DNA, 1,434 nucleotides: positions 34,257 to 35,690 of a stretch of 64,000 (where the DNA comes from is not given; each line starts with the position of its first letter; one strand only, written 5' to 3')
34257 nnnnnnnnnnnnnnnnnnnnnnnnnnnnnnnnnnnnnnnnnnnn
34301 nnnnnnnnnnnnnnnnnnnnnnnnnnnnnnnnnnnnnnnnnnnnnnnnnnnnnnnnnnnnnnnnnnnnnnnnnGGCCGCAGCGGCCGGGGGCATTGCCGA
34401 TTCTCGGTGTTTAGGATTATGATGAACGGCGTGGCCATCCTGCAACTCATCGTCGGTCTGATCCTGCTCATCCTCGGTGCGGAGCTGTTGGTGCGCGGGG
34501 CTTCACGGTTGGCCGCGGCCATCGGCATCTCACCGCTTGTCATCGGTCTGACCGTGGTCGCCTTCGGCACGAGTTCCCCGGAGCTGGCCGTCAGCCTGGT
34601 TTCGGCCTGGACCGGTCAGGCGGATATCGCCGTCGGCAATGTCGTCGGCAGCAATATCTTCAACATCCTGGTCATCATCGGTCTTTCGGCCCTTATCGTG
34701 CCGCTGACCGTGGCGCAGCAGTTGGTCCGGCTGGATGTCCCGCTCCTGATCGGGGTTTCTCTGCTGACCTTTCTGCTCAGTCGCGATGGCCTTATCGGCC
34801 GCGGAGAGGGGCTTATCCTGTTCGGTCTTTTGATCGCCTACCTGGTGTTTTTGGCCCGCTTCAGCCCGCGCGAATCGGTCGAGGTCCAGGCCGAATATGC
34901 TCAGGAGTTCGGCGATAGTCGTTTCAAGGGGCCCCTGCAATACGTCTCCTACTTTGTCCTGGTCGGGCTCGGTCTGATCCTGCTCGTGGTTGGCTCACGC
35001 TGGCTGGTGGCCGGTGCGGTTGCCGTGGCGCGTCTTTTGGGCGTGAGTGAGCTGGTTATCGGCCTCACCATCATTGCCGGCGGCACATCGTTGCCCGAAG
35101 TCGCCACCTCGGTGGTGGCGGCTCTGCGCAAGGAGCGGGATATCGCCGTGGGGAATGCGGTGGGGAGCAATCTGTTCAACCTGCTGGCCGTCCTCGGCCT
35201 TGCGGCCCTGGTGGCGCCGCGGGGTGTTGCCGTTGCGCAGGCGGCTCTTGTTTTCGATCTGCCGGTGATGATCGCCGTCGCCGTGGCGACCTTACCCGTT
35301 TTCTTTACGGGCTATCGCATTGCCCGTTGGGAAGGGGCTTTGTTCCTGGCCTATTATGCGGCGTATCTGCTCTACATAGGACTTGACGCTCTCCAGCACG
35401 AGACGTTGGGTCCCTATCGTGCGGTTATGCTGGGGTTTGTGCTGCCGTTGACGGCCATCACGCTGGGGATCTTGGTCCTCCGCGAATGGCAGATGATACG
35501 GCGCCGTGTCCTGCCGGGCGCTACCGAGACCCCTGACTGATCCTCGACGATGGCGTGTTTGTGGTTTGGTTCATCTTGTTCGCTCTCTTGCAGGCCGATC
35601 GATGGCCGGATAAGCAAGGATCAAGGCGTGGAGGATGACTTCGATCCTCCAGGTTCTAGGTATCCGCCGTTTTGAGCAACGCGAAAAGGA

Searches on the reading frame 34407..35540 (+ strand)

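Call 48: search_protein_families(library=pfam, proteins=[window:34407-35540:+], max_evalue=0.0001)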
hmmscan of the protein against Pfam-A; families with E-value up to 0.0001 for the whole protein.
window:34407-35540:+ (377 aa): 1 family
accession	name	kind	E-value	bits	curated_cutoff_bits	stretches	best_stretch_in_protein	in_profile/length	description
PF01699.29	Na_Ca_ex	-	2.6e-69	232.4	24.9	2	10-149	2-149/151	Sodium/calcium exchanger protein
